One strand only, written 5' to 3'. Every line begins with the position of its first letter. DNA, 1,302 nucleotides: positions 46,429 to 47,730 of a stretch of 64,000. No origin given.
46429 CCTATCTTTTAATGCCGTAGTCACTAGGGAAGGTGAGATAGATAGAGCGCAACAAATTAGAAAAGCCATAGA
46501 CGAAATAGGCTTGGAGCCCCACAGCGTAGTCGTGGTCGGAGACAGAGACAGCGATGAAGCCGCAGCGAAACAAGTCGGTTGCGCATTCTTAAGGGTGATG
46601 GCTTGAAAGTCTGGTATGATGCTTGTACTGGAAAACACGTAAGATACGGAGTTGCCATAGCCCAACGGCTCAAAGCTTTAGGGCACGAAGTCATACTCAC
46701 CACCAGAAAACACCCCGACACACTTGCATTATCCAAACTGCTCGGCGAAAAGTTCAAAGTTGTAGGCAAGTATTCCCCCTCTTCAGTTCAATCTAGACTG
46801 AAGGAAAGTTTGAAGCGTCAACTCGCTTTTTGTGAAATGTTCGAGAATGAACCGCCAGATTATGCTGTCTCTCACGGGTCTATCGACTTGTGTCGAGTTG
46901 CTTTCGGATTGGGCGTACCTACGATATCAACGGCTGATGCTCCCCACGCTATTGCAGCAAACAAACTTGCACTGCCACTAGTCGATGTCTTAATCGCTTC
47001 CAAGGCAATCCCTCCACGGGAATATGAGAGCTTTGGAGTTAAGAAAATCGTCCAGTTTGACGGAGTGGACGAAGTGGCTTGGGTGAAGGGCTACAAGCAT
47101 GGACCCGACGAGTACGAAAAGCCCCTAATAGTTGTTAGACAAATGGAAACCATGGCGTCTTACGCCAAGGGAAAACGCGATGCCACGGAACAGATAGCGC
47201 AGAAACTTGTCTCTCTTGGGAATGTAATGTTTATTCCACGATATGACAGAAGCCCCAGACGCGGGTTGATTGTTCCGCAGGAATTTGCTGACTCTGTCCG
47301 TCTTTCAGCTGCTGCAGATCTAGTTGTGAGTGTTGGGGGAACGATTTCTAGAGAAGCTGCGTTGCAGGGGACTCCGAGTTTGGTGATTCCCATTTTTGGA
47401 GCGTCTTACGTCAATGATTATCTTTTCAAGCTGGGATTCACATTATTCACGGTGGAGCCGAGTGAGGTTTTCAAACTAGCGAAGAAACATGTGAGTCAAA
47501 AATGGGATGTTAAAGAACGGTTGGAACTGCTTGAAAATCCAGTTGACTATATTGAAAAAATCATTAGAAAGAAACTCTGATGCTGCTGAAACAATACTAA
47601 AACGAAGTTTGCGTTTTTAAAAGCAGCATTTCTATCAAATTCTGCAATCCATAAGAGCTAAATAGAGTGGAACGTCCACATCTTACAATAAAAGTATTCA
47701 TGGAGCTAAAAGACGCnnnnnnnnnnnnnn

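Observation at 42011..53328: aglB-aglH head an 11-gene same-strand run whose enzyme set echoes Raetz-pathway logic (speculative)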

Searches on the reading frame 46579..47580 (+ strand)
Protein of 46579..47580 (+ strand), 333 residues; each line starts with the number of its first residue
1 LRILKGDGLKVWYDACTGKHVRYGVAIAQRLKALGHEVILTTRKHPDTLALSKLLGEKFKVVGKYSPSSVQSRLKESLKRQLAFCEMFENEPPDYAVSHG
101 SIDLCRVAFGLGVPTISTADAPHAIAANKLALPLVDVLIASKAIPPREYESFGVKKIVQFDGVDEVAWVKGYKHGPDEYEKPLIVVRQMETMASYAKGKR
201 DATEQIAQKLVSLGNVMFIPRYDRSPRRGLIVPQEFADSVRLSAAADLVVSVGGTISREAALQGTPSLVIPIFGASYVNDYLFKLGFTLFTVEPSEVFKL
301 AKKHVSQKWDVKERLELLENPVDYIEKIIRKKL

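Call 4: search_protein_families(library=pfam, proteins=[window:46579-47580:+], max_evalue=0.01)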
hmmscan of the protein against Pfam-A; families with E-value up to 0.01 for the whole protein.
window:46579-47580:+ (333 aa): 3 families
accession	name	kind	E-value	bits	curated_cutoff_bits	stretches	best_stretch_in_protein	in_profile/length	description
PF04007.18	DUF354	-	3.2e-42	145.3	22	1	9-327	1-342/349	Protein of unknown function (DUF354)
PF13439.12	Glyco_transf_4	-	0.00048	20.6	28.5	1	22-119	6-103/170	Glycosyltransferase Family 4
PF03033.26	Glyco_transf_28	-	0.0088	16.6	26.2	0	17-100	8-96/139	Glycosyltransferase family 28 N-terminal domain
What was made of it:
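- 46603..47580 (+): DUF354 protein, GT-B fold; probable glycosyltransferase of the conserved glycan core. PF04007, E 3e-42 (call 4).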

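Call 5: search_protein_families(library=ncbifam, proteins=[window:46579-47580:+], max_evalue=0.01)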
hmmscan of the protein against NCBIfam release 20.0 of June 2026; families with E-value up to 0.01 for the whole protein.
window:46579-47580:+ (333 aa): 0 families

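Call 8: find_encoding_contigs(protein=window:46579-47580:+, flank=10000, max_places=6)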
Protein window:46579-47580:+ (333 aa): no gene with exactly this product is on record in the collection.

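Call 9: find_homologous_proteins(query=window:46579-47580:+)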
Query window:46579-47580:+ (333 aa): 1873 proteins with E <= 0.001 among 6652 candidates; the best 120 are listed.
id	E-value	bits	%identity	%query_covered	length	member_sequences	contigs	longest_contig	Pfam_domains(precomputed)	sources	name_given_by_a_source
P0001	1.7e-209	713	99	98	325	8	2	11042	PF04007.18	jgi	-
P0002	3.4e-199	679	94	98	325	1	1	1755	PF04007.18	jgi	-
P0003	8.2e-182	622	88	98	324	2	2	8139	PF04007.18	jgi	-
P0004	1.9e-174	597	83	98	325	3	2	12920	PF04007.18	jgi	-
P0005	6.1e-163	560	83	94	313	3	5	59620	PF04007.18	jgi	-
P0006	1.6e-162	558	79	97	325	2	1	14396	PF04007.18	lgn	-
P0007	5.9e-159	547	76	98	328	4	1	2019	PF04007.18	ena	-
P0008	3.1e-158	544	80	93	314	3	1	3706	PF04007.18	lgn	-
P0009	5.8e-154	530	73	97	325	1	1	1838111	PF04007.18,PF13439.13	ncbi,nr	ncbi:MAG: DUF354 domain-containing protein [Candidatus Bathyarchaeota archaeon]|nr:MAG: DUF354 domai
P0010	4.1e-153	527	73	98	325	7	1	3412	PF04007.18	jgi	-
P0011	1.1e-150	519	71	98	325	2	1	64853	PF04007.18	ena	-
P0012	2.6e-150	518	72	98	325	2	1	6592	PF04007.18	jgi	jgi:predicted glycosyltransferase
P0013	3.6e-149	514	70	98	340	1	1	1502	PF04007.18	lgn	-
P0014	6.6e-148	510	72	97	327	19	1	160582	PF04007.18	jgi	-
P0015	1.7e-147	509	69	97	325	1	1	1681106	PF04007.18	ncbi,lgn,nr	ncbi:MAG: DUF354 domain-containing protein [Candidatus Bathyarchaeota archaeon]|nr:MAG: DUF354 domai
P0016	3.0e-147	508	71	97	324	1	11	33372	PF04007.18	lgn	-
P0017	3.5e-146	505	71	97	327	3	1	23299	PF04007.18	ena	-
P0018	5.4e-146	504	74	93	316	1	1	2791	PF04007.18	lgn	-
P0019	2.1e-145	502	70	98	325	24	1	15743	PF04007.18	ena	-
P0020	2.5e-145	502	68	97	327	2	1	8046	PF04007.18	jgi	jgi:predicted glycosyltransferase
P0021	3.3e-145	501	71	97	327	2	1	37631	PF04007.18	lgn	-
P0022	2.0e-144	499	69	98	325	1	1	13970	PF04007.18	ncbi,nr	ncbi:MAG: DUF354 domain-containing protein [Candidatus Bathyarchaeota archaeon]|nr:DUF354 domain-con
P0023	5.1e-144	497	69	97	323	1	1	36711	PF04007.18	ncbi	-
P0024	2.3e-143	495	70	98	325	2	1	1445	PF04007.18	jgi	jgi:predicted glycosyltransferase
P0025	1.0e-142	493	68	97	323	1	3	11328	PF04007.18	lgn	-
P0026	7.7e-142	490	67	97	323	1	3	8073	PF04007.18,PF13439.13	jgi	jgi:predicted glycosyltransferase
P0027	2.1e-141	489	65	97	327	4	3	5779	PF04007.18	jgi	jgi:predicted glycosyltransferase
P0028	5.7e-140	484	67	97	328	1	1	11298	PF04007.18,PF13439.13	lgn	-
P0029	2.6e-139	482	69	97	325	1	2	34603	PF04007.18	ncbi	-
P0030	1.3e-138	480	66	97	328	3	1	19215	PF04007.18,PF13439.13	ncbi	ncbi:MAG: DUF354 domain-containing protein [Candidatus Bathyarchaeia archaeon]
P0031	1.9e-137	476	65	99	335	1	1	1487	PF04007.18,PF13439.13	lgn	-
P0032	3.3e-137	475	66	97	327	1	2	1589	PF04007.18,PF13439.13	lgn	-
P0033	1.1e-135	470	66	97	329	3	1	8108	PF04007.18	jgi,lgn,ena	-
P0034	1.5e-135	470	66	96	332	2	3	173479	PF04007.18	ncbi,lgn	-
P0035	1.9e-135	469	65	97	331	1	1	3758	PF04007.18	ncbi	-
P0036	2.4e-135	469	65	97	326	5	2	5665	PF04007.18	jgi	-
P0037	4.0e-135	468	65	97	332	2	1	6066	PF04007.18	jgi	-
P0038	4.1e-135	468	64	96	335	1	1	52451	PF04007.18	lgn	-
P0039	4.6e-135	468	66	96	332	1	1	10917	PF04007.18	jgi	-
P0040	6.4e-135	468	64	95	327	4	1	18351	PF04007.18,PF13439.13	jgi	jgi:predicted glycosyltransferase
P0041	1.4e-134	466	63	97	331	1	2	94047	PF04007.18,PF13439.13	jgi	-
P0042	1.8e-134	466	64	96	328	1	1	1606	PF04007.18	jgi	-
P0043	1.9e-134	466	65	97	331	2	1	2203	PF04007.18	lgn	-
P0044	2.8e-134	465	65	97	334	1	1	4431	PF04007.18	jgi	-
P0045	7.5e-134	464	65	96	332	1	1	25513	PF04007.18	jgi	-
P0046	1.0e-133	464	65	97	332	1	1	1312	PF04007.18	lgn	-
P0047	1.2e-133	463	63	98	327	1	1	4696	PF04007.18,PF13439.13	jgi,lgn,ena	-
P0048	1.3e-133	463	64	97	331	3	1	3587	PF04007.18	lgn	-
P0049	2.3e-133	462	65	97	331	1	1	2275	PF04007.18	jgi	jgi:predicted glycosyltransferase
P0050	2.6e-133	462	65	97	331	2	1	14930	PF04007.18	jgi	-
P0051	3.4e-133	462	65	96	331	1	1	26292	PF04007.18,PF13439.13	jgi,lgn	jgi:hypothetical protein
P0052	8.9e-133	461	64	97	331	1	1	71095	PF04007.18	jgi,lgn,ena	-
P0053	1.3e-132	460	63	98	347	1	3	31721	PF04007.18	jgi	jgi:predicted glycosyltransferase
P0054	2.9e-132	459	64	96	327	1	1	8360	PF04007.18,PF13439.13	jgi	-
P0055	4.2e-131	455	65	96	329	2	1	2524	PF04007.18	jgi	jgi:predicted glycosyltransferase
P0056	6.9e-131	454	62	96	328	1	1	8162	PF04007.18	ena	-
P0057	8.3e-131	454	63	97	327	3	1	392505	PF04007.18,PF13439.13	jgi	-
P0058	1.1e-130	454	63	96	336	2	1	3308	PF04007.18,PF13439.13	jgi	jgi:predicted glycosyltransferase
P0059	1.3e-130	453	63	97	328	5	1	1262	PF04007.18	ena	-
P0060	1.8e-130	453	62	98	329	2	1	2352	PF04007.18,PF13439.13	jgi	-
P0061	2.6e-130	452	61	100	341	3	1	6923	PF04007.18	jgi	jgi:predicted glycosyltransferase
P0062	3.5e-130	452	61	97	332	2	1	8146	PF04007.18,PF13439.13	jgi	jgi:predicted glycosyltransferase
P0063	5.7e-130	451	65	97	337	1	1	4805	PF04007.18,PF13439.13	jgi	-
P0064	1.1e-129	450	63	97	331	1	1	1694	PF04007.18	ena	-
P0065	1.2e-129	450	62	98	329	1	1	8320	PF04007.18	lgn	-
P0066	2.2e-129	449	62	97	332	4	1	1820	PF04007.18,PF13439.13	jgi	jgi:predicted glycosyltransferase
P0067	4.4e-129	448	63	96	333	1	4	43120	PF04007.18,PF13439.13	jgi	jgi:hypothetical protein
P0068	4.6e-129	448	64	97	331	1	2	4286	PF04007.18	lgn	-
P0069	4.9e-129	448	64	97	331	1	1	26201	PF04007.18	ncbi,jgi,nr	ncbi:MAG: DUF354 domain-containing protein [Candidatus Bathyarchaeota archaeon]|nr:DUF354 domain-con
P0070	4.9e-129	448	63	96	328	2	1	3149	PF04007.18,PF13439.13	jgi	jgi:predicted glycosyltransferase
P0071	8.4e-129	447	59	99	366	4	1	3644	PF04007.18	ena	-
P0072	8.7e-129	447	60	98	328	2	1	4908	PF04007.18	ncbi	-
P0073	1.1e-128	447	62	97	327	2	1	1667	PF04007.18,PF13439.13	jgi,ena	-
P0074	1.2e-128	447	60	98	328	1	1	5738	PF04007.18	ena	-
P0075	1.3e-128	447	62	98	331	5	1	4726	PF04007.18,PF13439.13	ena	-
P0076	1.5e-128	447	62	98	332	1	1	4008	PF04007.18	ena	-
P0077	2.3e-128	446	61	97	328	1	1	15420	PF04007.18,PF13439.13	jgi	jgi:predicted glycosyltransferase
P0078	2.5e-128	446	61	98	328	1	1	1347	PF04007.18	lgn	-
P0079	3.3e-128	446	63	96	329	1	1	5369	PF04007.18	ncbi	-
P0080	3.5e-128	445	57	99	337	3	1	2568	PF04007.18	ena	-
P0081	3.7e-128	445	61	95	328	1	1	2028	PF04007.18,PF13439.13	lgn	-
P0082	3.8e-128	445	60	98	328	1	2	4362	PF04007.18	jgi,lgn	-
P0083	4.2e-128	445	60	99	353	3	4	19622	PF04007.18,PF13439.13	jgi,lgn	-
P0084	4.2e-128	445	62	96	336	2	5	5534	PF04007.18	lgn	-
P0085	4.5e-128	445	61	98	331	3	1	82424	PF04007.18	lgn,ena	-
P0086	4.6e-128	445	61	97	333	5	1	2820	PF04007.18,PF13439.13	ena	-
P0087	5.0e-128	445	64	96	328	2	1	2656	PF04007.18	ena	-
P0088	5.2e-128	445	61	96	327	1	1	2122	PF04007.18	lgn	-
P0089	6.0e-128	445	60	98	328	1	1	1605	PF04007.18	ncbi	ncbi:MAG: DUF354 domain-containing protein [Candidatus Bathyarchaeales archaeon]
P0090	6.1e-128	445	63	97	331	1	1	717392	PF04007.18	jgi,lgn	jgi:hypothetical protein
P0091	6.6e-128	445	61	97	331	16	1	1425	PF04007.18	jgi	-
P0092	6.6e-128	445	61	98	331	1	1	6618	PF04007.18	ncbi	-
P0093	7.6e-128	444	60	98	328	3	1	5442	PF04007.18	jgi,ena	-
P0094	7.8e-128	444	61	96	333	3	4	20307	PF04007.18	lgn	-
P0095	8.7e-128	444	61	98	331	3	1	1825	PF04007.18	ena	-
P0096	1.0e-127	444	61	98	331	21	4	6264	PF04007.18,PF13439.13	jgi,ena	-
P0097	1.0e-127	444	62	97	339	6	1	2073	PF04007.18,PF13439.13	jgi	jgi:hypothetical protein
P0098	1.1e-127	444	61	95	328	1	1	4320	PF04007.18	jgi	jgi:hypothetical protein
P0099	1.3e-127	444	61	98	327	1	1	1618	PF04007.18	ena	-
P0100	1.4e-127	443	58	98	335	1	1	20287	PF04007.18,PF13439.13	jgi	jgi:predicted glycosyltransferase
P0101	1.7e-127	443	61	98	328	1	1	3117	PF04007.18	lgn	-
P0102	1.7e-127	443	62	94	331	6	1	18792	PF04007.18,PF13439.13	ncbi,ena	-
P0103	2.0e-127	443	58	99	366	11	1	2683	PF04007.18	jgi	jgi:predicted glycosyltransferase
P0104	2.1e-127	443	60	98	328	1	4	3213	PF04007.18,PF13439.13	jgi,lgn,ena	jgi:hypothetical protein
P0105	2.4e-127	443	61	97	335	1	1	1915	PF04007.18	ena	-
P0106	3.0e-127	442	61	98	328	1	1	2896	PF04007.18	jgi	jgi:hypothetical protein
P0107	3.3e-127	442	60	98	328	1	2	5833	PF04007.18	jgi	jgi:predicted glycosyltransferase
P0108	3.6e-127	442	60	98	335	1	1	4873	PF04007.18,PF13439.13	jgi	-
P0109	4.8e-127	442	60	97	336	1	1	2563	PF04007.18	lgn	-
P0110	5.2e-127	442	60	98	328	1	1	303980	PF04007.18,PF13439.13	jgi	jgi:hypothetical protein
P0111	5.4e-127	442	63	94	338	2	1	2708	PF04007.18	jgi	-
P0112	5.5e-127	442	61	97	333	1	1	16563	PF04007.18,PF13439.13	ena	-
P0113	6.4e-127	441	58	100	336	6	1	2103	PF04007.18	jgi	jgi:hypothetical protein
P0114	6.4e-127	441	61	97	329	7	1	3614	PF04007.18,PF13439.13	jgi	-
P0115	6.5e-127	441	63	96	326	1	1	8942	PF04007.18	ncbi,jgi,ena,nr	ncbi:MAG: DUF354 domain-containing protein [Candidatus Bathyarchaeota archaeon]|nr:DUF354 domain-con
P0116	6.6e-127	441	60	97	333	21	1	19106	PF04007.18,PF13439.13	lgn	-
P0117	6.6e-127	441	58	97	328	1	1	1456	PF04007.18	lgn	-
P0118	7.3e-127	441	62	95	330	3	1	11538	PF04007.18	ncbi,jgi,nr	ncbi:hypothetical protein DRO26_01100 [Candidatus Bathyarchaeota archaeon]|nr:MAG: hypothetical prot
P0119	7.9e-127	441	60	96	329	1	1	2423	PF04007.18,PF13439.13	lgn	-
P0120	9.2e-127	441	61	97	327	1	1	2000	PF04007.18,PF13439.13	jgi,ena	-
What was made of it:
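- Checked: The start used by homologues is the TTG at 46603, not 46579 (call 9).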

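Call 10: find_encoding_contigs(protein=P0009, flank=10000, max_places=2)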
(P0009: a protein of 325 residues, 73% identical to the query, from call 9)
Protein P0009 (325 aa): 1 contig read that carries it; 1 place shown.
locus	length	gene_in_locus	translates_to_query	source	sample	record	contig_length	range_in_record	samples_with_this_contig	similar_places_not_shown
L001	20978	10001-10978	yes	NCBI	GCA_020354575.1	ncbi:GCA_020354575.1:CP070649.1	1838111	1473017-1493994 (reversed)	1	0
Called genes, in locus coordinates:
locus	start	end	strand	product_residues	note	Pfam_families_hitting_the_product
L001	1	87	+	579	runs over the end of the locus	-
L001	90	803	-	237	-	PF13353:Fer4_12 (weak), PF04055:Radical_SAM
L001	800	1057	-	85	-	PF00462:Glutaredoxin (weak), PF13192:Thioredoxin_3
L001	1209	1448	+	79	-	PF01423:LSM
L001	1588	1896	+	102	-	PF01253:SUI1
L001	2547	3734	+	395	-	PF00266:Aminotran_5, PF01212:Beta_elim_lyase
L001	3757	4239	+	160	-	PF04008:Adenosine_kin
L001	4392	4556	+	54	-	-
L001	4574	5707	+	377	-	PF01571:GCV_T, PF08669:GCV_T_C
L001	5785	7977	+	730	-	PF02516:STT3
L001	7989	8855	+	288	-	PF00953:Glycos_transf_4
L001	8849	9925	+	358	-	PF21360:PylC-like_N (weak), PF02655:ATP-grasp_3 (weak)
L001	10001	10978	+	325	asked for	PF04007:DUF354, PF13439:Glyco_transf_4 (weak)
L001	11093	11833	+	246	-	PF00984:UDPG_MGDP_dh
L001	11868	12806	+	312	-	PF00534:Glycos_transf_1, PF13692:Glyco_trans_1_4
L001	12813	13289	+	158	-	PF25084:LbH_EIF2B, PF25087:GMPPB_C (faint), PF00132:Hexapep, PF14602:Hexapep_2 (weak)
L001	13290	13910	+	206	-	PF02585:PIG-L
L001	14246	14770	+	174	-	PF00132:Hexapep (weak)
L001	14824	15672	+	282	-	PF01663:Phosphodiest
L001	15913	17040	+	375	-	PF00884:Sulfatase, PF01663:Phosphodiest (faint)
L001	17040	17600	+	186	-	PF13847:Methyltransf_31 (weak), PF13649:Methyltransf_25 (weak), PF08241:Methyltransf_11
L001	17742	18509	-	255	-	PF09754:PAC2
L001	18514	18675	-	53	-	PF04135:Nop10p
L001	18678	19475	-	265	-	PF00575:S1, PF07541:EIF_2_alpha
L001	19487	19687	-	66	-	PF01667:Ribosomal_S27e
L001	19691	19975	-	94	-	PF00935:Ribosomal_L44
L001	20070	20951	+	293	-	PF00459:Inositol_P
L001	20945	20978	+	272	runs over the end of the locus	PF00149:Metallophos (weak)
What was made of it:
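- L001: GT1, LbH, PIG-L, Hexapep, PDE, sulfatase, methyltransferase (call 10).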

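Call 11: find_encoding_contigs(protein=P0090, flank=10000, max_places=2)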
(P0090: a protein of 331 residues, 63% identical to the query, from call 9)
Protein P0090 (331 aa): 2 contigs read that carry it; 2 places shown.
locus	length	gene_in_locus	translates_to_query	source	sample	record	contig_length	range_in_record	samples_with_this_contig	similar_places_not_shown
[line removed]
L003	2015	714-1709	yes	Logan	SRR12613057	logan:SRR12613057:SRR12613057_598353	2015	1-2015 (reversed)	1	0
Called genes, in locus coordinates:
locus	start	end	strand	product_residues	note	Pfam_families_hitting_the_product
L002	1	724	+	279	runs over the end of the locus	-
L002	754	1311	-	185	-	PF13302:Acetyltransf_3, PF13527:Acetyltransf_9 (weak), PF13673:Acetyltransf_10, PF00583:Acetyltransf_1, PF13508:Acetyltransf_7, PF08445:FR47 (weak)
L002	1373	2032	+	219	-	PF00149:Metallophos, PF12850:Metallophos_2, PF14582:Metallophos_3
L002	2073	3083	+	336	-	PF02800:Gp_dh_C (weak)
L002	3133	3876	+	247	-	PF00254:FKBP_C, PF22199:FKBP26_IF, PF18046:FKBP26_C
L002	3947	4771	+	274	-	PF00994:MoCF_biosynth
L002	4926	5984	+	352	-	PF00483:NTP_transferase, PF00132:Hexapep (weak), PF25084:LbH_EIF2B, PF25087:GMPPB_C, PF14602:Hexapep_2 (faint), PF00132:Hexapep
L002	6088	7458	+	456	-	PF02826:2-Hacid_dh_C (faint), PF01210:NAD_Gly3P_dh_N (faint), PF03446:NAD_binding_2 (faint), PF03721:UDPG_MGDP_dh_N, PF00984:UDPG_MGDP_dh, PF03720:UDPG_MGDP_dh_C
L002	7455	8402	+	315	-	PF01408:GFO_IDH_MocA, PF02894:GFO_IDH_MocA_C, PF22725:GFO_IDH_MocA_C3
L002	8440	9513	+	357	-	PF21360:PylC-like_N (weak)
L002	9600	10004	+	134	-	PF00702:Hydrolase (weak), PF13419:HAD_2, PF13242:Hydrolase_like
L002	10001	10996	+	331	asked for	PF04007:DUF354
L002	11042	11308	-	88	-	PF03966:Trm112p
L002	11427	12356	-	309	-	PF25133:TYW2_N_2, PF02475:TRM5-TYW2_MTfase, PF09445:Methyltransf_15 (weak)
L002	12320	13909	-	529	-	PF01943:Polysacc_synt, PF01554:MatE (faint), PF13440:Polysacc_synt_3, PF03023:MurJ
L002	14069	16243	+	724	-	PF02516:STT3, PF21436:STT3-PglB_core (weak)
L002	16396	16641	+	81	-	-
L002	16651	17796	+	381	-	PF14306:PUA_2, PF01747:ATP-sulfurylase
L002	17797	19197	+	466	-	PF00884:Sulfatase (faint), PF01663:Phosphodiest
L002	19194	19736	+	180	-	PF01591:6PF2K (weak), PF01583:APS_kinase, PF03266:NTPase_1 (weak), PF08433:KTI12, PF13238:AAA_18, PF13671:AAA_33 (weak)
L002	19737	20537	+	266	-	PF01925:TauE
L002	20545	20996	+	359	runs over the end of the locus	PF13524:Glyco_trans_1_2 (faint), PF00534:Glycos_transf_1, PF13692:Glyco_trans_1_4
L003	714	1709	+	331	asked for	PF04007:DUF354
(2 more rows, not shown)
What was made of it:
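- In L002 a more distant homologue sits between ATP sulfurylase and APS kinase, which suggests different chemistry (call 11).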

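Call 15: search_solved_structures(query=window:46579-47580:+, max_evalue=1)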
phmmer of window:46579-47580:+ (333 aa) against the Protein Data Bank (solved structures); distinct sequences matched with E-value up to 1: 1.
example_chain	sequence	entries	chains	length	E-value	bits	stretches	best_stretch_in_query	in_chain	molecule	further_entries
4eqq_A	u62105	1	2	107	0.86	12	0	69-109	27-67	Putative host cell surface-exposed lipoprotein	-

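Call 19: find_related_loci(query=A1, collection=genome_contigs, flank=10000)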
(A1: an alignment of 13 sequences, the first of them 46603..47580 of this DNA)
Query A1 (325 aa) in genome_contigs; peptide patterns used: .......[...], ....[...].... (x = any residue, [..] = any of these).
378 stretches matched a pattern; 285 encode a relative of the query (tblastn E <= 1e-3); the best 80 are kept; 80 distinct loci.
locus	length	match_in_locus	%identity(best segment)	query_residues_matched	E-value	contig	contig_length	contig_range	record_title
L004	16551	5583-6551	78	1-323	2e-171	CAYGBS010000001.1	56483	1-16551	MAG TPA_asm: uncultured Candidatus Bathyarchaeia archaeon isolate ERP108616_co2_16 genome assembly, contig: NODE_550_len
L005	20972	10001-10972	73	1-324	8e-163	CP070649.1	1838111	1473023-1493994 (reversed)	MAG: Candidatus Bathyarchaeota archaeon isolate bin87 chromosome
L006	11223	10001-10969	72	1-323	3e-158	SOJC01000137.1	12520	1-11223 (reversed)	MAG: Candidatus Bathyarchaeota archaeon isolate E29_bin60 NODE_1459_length_12520_cov_66.174168, whole genome shotgun seq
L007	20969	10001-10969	69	1-323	4e-155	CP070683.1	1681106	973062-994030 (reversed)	MAG: Candidatus Bathyarchaeota archaeon isolate bin67 chromosome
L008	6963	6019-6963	68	1-315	7e-147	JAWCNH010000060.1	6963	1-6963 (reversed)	MAG: Candidatus Bathyarchaeia archaeon isolate JZ-2_201709_bins_144 JZ-2_201709_bins_144_scaffold_60, whole genome shotg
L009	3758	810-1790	65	1-323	7e-148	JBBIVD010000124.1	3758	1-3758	MAG: Candidatus Bathyarchaeota archaeon isolate PLS170224_bin_69 NODE_7043_length_3758_cov_3.462058, whole genome shotgu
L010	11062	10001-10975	64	1-323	2e-139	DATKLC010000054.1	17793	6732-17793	MAG TPA_asm: Candidatus Krumholzibacteriaceae bacterium isolate SMAG_U14675 k141_1617074, whole genome shotgun sequence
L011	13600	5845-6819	61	1-324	1e-135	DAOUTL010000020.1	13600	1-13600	MAG TPA_asm: Candidatus Bathyarchaeota archaeon isolate CSMAG_571 CSMAG_571_k127_454443_length_13600_cov_17.8700, whole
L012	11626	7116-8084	69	1-323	4e-148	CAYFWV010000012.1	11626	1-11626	MAG TPA_asm: uncultured Candidatus Bathyarchaeia archaeon isolate ERP108616_co1_415 genome assembly, contig: k119_105655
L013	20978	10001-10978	61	1-325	1e-134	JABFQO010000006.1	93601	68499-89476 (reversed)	Candidatus Bathyarchaeota archaeon A05DMB-4 NODE_164_length_93601_cov_21.380444, whole genome shotgun sequence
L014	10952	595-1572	62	1-321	5e-134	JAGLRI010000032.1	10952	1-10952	MAG: Candidatus Bathyarchaeota archaeon isolate RS_9_1 ROV157_9.bin.1.fa_32, whole genome shotgun sequence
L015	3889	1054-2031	61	1-325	2e-137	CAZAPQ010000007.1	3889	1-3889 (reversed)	MAG TPA_asm: uncultured Candidatus Bathyarchaeia archaeon isolate binchicken_co25_94 genome assembly, contig: k141_34542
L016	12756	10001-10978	61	1-325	4e-134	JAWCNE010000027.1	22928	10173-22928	MAG: Candidatus Bathyarchaeia archaeon isolate JZ-2_201709_bins_121 JZ-2_201709_bins_121_scaffold_27, whole genome shotg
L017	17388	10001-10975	62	1-324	2e-133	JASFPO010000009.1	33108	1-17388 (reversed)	MAG: Candidatus Bathyarchaeota archaeon isolate D0819M58metaG_Bin_753 D0819M58metaG_FD_scaffold_54_c1, whole genome shot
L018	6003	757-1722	62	1-321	2e-133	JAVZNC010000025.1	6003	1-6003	MAG: Candidatus Bathyarchaeia archaeon isolate DRTY-6_201912_bins_40 DRTY-6_201912_bins_40_scaffold_25, whole genome sho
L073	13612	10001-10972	56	1-323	6e-118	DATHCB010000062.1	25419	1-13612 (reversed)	MAG TPA_asm: Candidatus Bathyarchaeia archaeon isolate SMAG_U12356 k141_1299521, whole genome shotgun sequence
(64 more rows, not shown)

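Call 36: predict_structure(alignment_id=A2)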
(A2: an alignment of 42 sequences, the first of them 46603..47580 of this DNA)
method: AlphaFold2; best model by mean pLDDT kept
length: 325 residues; sequences in the alignment: 42
mean_pLDDT: 94.2   pTM: 0.91
mean pLDDT of the five models: 94.2, 93.7, 93.4, 93.3, 92.1
residues with pLDDT >= 90: 278; 70-90: 45; 50-70: 2; < 50: 0
segments of 3 or more residues with pLDDT < 50: none
pLDDT, mean of each block of 10 residues (from residue 1): 96 96 97 95 94 95 94 98 97 96 97 90 96 97 96 97 79 91 88 95 97 92 93 94 93 97 90 96 96 96 96 97 82
secondary structure, 60 per line:
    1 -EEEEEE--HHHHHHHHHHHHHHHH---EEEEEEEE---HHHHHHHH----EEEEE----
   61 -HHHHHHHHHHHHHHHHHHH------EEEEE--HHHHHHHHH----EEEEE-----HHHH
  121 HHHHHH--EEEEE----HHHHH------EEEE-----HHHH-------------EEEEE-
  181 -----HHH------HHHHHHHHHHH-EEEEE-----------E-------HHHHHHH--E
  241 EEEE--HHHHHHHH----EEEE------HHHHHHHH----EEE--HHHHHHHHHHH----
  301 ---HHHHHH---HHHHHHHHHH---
elements in order: E2-7 H10-25 E29-36 H40-47 E52-56 H62-80 E87-91 H94-102 E107-111 H117-126 E129-133 H138-142 E149-152 H158-161 E175-179 H195-205 E207-211 H231-237 E240-244 H247-254 E259-262 H269-276 E281-283 H286-296 H304-309 H313-322
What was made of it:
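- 46603..47580 (+): AF2 model pLDDT 94 (call 36).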
